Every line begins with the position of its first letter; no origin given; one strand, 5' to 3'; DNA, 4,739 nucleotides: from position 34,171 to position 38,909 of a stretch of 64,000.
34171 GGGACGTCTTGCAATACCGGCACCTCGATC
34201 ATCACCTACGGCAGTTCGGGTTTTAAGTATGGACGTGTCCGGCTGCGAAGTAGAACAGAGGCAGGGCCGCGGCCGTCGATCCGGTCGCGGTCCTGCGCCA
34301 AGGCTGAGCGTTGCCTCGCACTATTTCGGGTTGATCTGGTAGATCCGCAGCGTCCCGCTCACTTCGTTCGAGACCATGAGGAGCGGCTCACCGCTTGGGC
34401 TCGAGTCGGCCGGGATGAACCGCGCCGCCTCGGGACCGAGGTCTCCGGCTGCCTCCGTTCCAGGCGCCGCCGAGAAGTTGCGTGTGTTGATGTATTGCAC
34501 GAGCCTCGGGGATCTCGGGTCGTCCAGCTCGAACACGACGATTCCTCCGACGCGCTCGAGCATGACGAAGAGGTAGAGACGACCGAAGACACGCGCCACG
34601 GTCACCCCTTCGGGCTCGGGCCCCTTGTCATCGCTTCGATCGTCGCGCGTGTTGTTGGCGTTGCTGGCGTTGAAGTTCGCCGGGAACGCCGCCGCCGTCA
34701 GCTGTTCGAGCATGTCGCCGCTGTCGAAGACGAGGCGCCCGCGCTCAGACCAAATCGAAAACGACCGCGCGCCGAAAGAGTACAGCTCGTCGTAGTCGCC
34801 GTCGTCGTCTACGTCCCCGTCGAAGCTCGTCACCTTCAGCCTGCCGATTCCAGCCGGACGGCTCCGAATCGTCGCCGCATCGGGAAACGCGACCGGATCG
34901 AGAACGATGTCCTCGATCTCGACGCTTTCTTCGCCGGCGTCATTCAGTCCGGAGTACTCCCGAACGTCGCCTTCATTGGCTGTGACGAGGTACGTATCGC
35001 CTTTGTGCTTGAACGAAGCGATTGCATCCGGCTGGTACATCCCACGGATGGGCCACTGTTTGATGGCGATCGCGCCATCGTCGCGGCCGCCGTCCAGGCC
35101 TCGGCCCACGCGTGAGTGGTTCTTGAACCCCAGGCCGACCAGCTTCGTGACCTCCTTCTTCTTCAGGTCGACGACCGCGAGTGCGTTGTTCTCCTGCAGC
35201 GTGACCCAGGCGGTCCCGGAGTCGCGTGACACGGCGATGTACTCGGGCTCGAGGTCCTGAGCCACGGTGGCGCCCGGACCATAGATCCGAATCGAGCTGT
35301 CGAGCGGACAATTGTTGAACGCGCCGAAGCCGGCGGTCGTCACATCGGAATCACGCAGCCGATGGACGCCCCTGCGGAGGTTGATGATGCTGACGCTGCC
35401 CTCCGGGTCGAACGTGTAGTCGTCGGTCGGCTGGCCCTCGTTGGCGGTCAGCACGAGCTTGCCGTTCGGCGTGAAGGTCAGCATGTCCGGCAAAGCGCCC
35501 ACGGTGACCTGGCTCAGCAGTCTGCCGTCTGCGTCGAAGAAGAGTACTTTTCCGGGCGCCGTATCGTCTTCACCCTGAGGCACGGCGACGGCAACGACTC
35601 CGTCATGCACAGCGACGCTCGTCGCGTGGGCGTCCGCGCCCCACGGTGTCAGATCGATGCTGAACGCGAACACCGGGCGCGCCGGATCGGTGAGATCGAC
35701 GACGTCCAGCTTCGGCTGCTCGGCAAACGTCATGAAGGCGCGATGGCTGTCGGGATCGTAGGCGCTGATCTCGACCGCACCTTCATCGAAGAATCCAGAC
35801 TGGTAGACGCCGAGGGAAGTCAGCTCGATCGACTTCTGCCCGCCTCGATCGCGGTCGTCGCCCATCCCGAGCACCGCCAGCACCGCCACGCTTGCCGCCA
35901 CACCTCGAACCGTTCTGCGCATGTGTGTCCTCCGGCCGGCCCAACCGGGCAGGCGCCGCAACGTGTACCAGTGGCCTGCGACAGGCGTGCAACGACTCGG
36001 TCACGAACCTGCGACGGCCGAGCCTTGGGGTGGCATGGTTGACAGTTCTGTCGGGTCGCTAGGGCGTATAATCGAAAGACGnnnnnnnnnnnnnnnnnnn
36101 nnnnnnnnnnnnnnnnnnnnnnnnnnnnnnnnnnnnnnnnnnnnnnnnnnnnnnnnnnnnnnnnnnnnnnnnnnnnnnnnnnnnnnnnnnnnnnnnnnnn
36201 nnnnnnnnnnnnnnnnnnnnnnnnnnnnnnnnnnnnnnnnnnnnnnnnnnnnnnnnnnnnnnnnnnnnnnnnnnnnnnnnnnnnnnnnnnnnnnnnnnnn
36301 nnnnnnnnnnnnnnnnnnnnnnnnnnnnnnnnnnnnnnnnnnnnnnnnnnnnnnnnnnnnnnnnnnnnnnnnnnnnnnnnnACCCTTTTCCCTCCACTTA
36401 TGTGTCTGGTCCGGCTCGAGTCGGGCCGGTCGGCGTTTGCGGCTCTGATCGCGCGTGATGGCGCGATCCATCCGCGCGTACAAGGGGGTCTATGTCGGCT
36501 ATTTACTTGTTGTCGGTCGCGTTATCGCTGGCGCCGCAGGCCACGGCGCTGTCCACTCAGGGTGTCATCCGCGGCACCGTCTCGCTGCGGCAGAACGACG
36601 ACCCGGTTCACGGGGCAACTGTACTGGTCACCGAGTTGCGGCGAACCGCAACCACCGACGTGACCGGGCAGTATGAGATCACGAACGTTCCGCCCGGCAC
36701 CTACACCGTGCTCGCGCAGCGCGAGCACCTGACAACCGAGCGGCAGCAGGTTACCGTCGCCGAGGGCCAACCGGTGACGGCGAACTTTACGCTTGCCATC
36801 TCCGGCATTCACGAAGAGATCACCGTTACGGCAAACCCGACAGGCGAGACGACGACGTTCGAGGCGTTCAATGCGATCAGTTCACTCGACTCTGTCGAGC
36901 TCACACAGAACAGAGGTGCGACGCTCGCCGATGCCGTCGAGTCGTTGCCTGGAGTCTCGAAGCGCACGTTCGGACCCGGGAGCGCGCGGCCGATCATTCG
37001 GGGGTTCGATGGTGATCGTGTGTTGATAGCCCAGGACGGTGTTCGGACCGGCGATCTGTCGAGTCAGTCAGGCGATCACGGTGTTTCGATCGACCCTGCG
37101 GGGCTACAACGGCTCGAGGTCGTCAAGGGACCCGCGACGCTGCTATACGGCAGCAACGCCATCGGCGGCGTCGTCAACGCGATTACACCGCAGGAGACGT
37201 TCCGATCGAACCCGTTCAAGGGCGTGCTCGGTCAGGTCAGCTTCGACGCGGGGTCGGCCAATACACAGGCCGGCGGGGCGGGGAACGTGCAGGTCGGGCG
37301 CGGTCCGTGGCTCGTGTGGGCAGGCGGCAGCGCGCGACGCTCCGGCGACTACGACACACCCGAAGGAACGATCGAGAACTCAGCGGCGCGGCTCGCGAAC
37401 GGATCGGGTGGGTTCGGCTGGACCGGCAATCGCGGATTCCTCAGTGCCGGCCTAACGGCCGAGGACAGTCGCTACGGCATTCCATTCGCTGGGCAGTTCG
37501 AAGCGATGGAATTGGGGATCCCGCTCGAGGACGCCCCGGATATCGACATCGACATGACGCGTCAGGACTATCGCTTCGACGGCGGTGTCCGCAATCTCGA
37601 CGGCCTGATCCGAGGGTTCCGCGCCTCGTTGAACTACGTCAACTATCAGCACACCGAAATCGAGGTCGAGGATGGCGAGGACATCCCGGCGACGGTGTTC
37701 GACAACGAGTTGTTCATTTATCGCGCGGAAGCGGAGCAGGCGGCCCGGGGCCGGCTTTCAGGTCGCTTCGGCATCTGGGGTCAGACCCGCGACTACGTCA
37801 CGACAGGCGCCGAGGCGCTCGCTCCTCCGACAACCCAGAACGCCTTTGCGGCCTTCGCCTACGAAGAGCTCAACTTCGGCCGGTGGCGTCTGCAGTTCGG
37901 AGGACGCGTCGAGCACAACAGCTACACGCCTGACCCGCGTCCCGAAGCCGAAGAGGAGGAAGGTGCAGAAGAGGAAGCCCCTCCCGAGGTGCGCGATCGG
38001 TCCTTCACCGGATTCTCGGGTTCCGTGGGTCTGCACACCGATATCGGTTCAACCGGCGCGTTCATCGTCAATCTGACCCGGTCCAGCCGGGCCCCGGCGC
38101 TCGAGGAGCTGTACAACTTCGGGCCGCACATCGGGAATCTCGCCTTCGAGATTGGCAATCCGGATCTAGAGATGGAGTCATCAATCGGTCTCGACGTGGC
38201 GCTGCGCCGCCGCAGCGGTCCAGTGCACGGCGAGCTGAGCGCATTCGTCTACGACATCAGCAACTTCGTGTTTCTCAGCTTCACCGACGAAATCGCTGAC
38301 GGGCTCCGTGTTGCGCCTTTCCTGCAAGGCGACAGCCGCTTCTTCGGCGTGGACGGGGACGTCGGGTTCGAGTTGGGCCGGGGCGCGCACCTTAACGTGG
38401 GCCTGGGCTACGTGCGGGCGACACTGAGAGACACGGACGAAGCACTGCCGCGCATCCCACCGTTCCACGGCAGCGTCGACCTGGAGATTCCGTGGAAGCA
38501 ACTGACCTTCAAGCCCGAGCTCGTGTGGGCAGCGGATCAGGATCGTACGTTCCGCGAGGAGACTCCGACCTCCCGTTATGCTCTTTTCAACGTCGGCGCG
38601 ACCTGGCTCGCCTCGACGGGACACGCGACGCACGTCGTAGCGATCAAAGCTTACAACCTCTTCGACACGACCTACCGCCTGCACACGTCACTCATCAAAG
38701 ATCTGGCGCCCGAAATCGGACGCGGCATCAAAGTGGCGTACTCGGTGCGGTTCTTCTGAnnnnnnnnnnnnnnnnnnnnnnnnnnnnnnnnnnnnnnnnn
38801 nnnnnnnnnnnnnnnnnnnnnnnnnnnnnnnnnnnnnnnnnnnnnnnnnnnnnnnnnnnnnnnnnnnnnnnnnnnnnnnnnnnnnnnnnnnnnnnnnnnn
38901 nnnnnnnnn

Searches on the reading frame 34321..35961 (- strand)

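Call 28: search_protein_families(library=pfam, proteins=[window:34321-35961:-], max_evalue=0.0001)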
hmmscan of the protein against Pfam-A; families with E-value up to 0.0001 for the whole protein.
window:34321-35961:- (546 aa): 1 family
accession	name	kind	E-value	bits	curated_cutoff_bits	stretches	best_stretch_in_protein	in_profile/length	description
PF22494.2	choice_anch_I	-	1.2e-133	446.9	32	1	60-543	12-489/489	Choice-of-anchor I domain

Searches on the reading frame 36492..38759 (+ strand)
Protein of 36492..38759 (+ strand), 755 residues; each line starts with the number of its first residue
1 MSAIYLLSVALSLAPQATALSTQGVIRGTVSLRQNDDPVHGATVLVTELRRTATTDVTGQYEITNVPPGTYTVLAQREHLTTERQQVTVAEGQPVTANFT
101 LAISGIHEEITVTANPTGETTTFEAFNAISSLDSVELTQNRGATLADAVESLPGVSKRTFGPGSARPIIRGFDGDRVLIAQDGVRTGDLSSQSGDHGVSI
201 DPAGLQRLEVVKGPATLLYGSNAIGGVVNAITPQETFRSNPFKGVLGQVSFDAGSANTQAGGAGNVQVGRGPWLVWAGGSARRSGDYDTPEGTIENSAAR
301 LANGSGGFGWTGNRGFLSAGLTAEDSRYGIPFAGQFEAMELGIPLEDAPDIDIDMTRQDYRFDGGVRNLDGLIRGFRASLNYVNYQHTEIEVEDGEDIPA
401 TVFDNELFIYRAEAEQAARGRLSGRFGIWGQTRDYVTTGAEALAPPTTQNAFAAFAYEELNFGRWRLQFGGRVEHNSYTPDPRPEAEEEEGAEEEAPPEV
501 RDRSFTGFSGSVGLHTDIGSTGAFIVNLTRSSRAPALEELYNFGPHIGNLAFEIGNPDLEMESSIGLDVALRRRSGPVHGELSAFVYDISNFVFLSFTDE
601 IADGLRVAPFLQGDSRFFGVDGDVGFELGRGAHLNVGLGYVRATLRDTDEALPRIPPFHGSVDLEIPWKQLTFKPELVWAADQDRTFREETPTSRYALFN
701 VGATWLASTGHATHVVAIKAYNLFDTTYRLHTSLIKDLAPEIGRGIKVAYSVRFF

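Call 28: search_protein_families(library=pfam, proteins=[window:36492-38759:+], max_evalue=0.0001)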
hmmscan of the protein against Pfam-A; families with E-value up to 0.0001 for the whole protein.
window:36492-38759:+ (755 aa): 4 families
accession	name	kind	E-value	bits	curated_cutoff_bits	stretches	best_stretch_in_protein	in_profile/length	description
PF00593.30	TonB_dep_Rec_b-barrel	-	7.3e-30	105.6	27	1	311-705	22-421/436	TonB dependent receptor-like, beta-barrel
PF07715.20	Plug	-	6.4e-23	81.7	23.9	1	127-227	7-107/107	TonB-dependent Receptor Plug Domain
PF13620.12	CarboxypepD_reg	-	8.7e-17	61.7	32.3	1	26-101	2-81/82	Carboxypeptidase regulatory-like domain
PF13715.12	CarbopepD_reg_2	-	4.3e-12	46.3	32.2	1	26-105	1-80/88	CarboxypepD_reg-like domain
